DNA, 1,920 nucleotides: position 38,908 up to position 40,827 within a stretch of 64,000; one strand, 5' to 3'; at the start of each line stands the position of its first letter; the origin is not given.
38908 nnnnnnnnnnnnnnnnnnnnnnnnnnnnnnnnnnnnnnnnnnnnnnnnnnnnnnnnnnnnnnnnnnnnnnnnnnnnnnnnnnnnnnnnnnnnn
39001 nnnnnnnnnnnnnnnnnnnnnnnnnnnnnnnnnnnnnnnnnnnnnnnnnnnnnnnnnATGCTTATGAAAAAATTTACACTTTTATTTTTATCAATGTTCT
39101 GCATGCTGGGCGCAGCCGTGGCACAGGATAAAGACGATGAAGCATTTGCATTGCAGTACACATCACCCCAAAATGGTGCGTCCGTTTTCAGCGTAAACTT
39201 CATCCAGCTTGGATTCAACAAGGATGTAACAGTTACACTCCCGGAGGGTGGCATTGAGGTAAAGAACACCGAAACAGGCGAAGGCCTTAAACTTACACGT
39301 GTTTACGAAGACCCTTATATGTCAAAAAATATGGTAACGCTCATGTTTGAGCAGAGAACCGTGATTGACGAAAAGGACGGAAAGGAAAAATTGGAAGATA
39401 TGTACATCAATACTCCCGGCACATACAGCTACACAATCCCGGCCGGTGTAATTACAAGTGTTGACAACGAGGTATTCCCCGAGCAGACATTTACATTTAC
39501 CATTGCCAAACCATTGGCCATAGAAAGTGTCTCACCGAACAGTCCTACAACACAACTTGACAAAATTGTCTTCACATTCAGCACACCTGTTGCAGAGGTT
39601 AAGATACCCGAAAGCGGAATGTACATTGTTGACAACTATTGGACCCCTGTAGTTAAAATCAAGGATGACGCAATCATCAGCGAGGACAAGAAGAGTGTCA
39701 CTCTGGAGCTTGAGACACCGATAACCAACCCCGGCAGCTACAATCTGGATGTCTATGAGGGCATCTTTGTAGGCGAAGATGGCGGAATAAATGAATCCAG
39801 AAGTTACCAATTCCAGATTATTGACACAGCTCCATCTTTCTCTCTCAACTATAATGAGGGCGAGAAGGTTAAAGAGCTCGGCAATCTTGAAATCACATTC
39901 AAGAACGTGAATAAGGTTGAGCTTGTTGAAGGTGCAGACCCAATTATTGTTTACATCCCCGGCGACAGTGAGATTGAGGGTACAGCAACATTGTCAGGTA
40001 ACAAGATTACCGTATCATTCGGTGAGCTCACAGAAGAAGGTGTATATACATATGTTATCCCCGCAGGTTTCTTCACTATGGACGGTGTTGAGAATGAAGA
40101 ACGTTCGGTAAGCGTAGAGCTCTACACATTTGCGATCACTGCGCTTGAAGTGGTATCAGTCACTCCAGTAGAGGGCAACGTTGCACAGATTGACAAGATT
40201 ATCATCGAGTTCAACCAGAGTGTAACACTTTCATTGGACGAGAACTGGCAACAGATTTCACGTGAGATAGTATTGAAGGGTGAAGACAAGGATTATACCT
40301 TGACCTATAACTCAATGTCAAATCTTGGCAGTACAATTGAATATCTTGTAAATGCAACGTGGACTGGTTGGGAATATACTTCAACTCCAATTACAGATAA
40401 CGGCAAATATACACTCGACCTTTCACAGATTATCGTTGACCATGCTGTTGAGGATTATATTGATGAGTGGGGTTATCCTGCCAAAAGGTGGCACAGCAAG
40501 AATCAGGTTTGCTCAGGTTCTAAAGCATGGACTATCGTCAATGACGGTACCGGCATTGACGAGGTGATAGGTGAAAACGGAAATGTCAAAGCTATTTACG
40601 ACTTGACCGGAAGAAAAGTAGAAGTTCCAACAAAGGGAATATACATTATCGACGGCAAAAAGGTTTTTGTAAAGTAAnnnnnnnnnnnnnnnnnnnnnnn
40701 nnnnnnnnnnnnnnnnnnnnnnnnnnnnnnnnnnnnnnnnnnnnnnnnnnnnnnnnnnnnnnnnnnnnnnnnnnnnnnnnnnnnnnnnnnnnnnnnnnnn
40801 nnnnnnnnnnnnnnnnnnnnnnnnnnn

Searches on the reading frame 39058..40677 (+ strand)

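Call 68: search_protein_families(library=pfam, proteins=[window:39058-40677:+])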
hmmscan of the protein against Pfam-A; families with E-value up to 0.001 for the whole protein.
window:39058-40677:+ (539 aa): 1 family
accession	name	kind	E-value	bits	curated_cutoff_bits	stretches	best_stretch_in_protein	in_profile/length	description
PF13205.12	Big_5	-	4.3e-11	43.9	23.6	0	151-236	3-87/105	Bacterial Ig-like domain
